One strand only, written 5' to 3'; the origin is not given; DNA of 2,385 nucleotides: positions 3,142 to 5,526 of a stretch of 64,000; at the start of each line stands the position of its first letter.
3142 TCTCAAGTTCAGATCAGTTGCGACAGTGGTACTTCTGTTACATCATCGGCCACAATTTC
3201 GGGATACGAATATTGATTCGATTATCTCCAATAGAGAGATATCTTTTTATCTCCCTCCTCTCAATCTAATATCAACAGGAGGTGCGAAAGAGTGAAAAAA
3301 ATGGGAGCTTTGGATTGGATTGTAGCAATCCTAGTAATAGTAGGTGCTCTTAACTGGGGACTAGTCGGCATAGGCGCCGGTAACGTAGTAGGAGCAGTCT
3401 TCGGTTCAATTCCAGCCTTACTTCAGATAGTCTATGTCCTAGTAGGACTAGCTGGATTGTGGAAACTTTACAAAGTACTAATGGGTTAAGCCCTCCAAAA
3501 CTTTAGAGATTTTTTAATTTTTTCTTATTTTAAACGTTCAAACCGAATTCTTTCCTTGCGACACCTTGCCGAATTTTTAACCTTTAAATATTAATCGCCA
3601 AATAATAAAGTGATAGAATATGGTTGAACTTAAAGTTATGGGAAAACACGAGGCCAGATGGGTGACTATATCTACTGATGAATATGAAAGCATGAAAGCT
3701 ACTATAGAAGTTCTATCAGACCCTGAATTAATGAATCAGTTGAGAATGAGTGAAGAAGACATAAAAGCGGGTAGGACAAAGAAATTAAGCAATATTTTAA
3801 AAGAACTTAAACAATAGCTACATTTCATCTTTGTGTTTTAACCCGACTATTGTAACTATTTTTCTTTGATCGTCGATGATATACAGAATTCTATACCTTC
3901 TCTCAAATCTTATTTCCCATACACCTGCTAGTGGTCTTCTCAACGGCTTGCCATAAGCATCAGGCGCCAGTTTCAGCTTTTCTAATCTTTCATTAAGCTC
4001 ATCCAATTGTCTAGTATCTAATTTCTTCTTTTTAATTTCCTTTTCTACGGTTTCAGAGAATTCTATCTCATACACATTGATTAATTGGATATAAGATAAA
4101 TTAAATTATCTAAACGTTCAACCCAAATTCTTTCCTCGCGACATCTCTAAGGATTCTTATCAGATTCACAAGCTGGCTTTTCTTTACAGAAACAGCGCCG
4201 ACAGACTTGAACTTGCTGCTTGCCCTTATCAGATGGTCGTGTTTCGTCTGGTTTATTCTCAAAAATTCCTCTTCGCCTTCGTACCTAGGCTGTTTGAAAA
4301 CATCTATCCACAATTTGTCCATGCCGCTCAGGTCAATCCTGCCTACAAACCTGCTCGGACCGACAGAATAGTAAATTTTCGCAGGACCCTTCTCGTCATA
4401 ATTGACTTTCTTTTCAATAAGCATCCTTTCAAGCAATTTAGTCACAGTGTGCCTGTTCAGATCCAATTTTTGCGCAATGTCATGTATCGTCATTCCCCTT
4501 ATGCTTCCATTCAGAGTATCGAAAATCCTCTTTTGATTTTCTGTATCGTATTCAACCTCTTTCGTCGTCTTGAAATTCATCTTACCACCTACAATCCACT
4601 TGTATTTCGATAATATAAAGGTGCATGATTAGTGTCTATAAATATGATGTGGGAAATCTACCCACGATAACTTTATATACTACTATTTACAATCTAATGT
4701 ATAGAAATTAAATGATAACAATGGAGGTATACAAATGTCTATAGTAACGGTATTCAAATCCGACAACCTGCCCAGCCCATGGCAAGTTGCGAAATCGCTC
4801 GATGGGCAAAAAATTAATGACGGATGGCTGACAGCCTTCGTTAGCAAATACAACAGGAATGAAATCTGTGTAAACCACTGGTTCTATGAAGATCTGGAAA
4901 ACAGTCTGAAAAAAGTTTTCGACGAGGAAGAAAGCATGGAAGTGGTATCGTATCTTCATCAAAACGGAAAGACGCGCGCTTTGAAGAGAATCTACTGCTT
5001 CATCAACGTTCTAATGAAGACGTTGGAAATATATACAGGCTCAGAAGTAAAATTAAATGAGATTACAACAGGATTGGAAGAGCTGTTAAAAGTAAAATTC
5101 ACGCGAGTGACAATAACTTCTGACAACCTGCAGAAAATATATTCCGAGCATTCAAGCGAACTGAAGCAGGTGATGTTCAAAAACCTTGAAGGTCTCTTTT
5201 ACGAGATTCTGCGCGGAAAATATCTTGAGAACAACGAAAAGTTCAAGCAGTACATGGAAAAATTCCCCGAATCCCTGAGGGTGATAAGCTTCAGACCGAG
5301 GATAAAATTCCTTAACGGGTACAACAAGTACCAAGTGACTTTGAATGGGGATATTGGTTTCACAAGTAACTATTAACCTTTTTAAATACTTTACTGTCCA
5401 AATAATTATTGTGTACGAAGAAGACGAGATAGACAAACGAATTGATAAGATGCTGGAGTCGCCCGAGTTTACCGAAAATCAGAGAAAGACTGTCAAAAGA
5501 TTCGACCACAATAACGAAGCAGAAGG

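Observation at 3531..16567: Candidate integrated plasmid/provirus-like element ending at tRNA-Val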

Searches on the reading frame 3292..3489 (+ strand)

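Call 9: search_protein_families(library=pfam, proteins=[window:3292-3489:+], max_evalue=0.01)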
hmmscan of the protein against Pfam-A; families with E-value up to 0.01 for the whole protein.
window:3292-3489:+ (65 aa): 1 family
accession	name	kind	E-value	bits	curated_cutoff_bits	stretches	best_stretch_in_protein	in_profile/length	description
PF04070.17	DUF378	-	8.4e-17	61.2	25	1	6-60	2-57/60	Domain of unknown function (DUF378)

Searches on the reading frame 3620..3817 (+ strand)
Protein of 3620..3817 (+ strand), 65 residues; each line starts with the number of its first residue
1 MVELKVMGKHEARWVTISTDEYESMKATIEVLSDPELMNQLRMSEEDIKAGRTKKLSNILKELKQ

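Call 9: search_protein_families(library=pfam, proteins=[window:3620-3817:+], max_evalue=0.01)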
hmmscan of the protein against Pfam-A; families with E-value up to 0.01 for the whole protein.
window:3620-3817:+ (65 aa): 0 families

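Call 89: search_protein_families(library=ncbifam, proteins=[window:3620-3817:+], max_evalue=0.1)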
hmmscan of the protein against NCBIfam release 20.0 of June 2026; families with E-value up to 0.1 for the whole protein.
window:3620-3817:+ (65 aa): 2 families
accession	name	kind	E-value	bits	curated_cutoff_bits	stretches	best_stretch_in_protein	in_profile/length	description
NF010719.0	PRK14121.1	equivalog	0.014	14.4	402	1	3-62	263-321/396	tRNA (guanosine(46)-N7)-methyltransferase TrmB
NF008499.0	PRK11409.1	equivalog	0.035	14.2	121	1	14-54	37-77/83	YoeB-YefM toxin-antitoxin system antitoxin YefM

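Call 90: search_protein_families(library=pfam, proteins=[window:3620-3817:+], max_evalue=5)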
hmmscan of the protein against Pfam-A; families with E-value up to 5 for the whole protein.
window:3620-3817:+ (65 aa): 3 families
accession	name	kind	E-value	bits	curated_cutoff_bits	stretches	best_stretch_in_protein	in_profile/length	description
PF02604.26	PhdYeFM_antitox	-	0.03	14.5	29.8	1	15-50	38-73/74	Antitoxin Phd_YefM, type II toxin-antitoxin system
PF11965.13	DUF3479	-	0.033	14.8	27.4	1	10-64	68-123/159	Domain of unknown function (DUF3479)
PF01871.22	AMMECR1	-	0.11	12.5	25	1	10-49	71-106/168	AMMECR1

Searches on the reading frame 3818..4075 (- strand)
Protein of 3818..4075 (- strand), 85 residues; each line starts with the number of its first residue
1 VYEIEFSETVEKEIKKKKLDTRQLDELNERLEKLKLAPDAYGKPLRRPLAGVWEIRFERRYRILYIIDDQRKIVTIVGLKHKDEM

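Call 9: search_protein_families(library=pfam, proteins=[window:3818-4075:-], max_evalue=0.01)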
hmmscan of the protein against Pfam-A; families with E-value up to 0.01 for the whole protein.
window:3818-4075:- (85 aa): 3 families
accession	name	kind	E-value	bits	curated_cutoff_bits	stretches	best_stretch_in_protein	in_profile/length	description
PF05016.21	ParE_toxin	-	5.5e-09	36.9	23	1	4-84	1-87/89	ParE toxin of type II toxin-antitoxin system, parDE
PF05973.20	Gp49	-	4.5e-07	30.3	23.9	1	17-79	4-70/90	Phage derived protein Gp49-like (DUF891)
PF06769.20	YoeB_toxin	-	0.0014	19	27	1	21-76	17-73/80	YoeB-like toxin of bacterial type II toxin-antitoxin system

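Call 89: search_protein_families(library=ncbifam, proteins=[window:3818-4075:-], max_evalue=0.1)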
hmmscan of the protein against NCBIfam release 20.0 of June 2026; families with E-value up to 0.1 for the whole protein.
window:3818-4075:- (85 aa): 3 families
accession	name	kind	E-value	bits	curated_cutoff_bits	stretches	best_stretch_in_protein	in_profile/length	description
TIGR00053.1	TIGR00053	subfamily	1.7e-06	28.5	87.25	1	1-84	1-89/92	YafQ family addiction module toxin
TIGR02385.1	RelE_StbE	subfamily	9.6e-06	26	27.9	1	5-81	3-83/88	type II toxin-antitoxin system mRNA interferase toxin, RelE/StbE family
TIGR02116.1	toxin_Txe_YoeB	equivalog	0.005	17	51.8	1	18-77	14-74/80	Txe/YoeB family addiction module toxin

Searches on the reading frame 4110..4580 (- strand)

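Call 9: search_protein_families(library=pfam, proteins=[window:4110-4580:-], max_evalue=0.01)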
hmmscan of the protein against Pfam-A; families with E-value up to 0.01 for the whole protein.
window:4110-4580:- (156 aa): 4 families
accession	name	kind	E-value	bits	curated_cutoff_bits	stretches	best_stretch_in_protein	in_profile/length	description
PF13384.12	HTH_23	-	0.00031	20.9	24.6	1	28-52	16-40/50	Homeodomain-like domain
PF14493.12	HTH_40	-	0.0016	19.2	27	1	26-63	9-47/89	Helix-turn-helix domain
PF21212.3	Dimerisation2-like_dom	-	0.0017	19.1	27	1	18-56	24-62/72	Dimerisation2-like domain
PF12802.13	MarR_2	-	0.0027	18.3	27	1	16-53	7-44/61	MarR family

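Call 89: search_protein_families(library=ncbifam, proteins=[window:4110-4580:-], max_evalue=0.1)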
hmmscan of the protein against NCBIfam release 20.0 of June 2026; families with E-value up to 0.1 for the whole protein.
window:4110-4580:- (156 aa): 4 families
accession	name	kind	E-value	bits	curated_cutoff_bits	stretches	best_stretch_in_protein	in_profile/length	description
NF053606.1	Sta1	subfamily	0.0031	17.6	80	1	15-73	21-83/100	Sta1 family transcriptional regulator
NF040939.2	trans_reg_lrs14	equivalog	0.035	14.1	90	1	17-79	24-92/103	Lrs14 family HTH-type transcriptional regulator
NF053543.1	FlxJ_fam_MTase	equivalog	0.059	12.3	560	1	17-63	36-82/352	FlxJ family methyltransferase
NF033546.1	transpos_IS21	equivalog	0.06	12.9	160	1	28-62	7-41/294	IS21 family transposase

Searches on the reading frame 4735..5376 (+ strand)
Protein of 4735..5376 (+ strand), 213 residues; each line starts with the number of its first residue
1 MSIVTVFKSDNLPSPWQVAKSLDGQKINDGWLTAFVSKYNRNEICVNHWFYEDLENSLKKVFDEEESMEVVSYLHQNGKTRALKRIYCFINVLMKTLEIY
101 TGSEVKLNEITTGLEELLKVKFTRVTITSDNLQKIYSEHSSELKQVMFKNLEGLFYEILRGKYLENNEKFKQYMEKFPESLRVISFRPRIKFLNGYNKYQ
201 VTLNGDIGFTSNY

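Call 9: search_protein_families(library=pfam, proteins=[window:4735-5376:+], max_evalue=0.01)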
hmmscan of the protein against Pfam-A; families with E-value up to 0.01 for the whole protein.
window:4735-5376:+ (213 aa): 0 families

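Call 53: find_related_loci(query=window:4735-5376:+, collection=metagenome_contigs, flank=10000)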
Query window:4735-5376:+ (213 aa) in metagenome_contigs; peptide patterns used: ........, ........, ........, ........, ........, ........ (x = any residue, [..] = any of these).
134 stretches matched a pattern; 6 encode a relative of the query (tblastn E <= 1e-3); 6 distinct loci.
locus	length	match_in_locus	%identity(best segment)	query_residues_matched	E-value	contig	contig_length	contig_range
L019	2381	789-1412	77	1-208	5e-116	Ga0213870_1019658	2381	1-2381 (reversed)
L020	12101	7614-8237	76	1-208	6e-110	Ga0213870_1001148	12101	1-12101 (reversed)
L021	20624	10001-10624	75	1-208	3e-107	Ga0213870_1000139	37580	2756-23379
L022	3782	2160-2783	57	1-208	2e-81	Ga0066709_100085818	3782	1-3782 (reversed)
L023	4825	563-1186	57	1-208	3e-81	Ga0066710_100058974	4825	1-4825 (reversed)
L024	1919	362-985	56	1-208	2e-81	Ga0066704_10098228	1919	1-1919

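Call 89: search_protein_families(library=ncbifam, proteins=[window:4735-5376:+], max_evalue=0.1)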
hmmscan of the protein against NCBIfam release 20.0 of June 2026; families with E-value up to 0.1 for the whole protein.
window:4735-5376:+ (213 aa): 0 families

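Call 90: search_protein_families(library=pfam, proteins=[window:4735-5376:+], max_evalue=5)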
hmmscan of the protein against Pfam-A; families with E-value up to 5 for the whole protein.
window:4735-5376:+ (213 aa): 2 families
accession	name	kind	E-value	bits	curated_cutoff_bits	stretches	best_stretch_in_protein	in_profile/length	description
PF20893.2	DUF6845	-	0.078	13.6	27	1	56-87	19-50/149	Domain of unknown function (DUF6845)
PF18698.7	HisK_sensor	-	0.093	13.6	27.3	1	111-151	30-69/126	Histidine kinase sensor domain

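Call 96: find_encoding_contigs(protein=window:4735-5376:+, flank=10000, max_places=6)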
Protein window:4735-5376:+ (213 aa): no gene with exactly this product is on record in the collection.
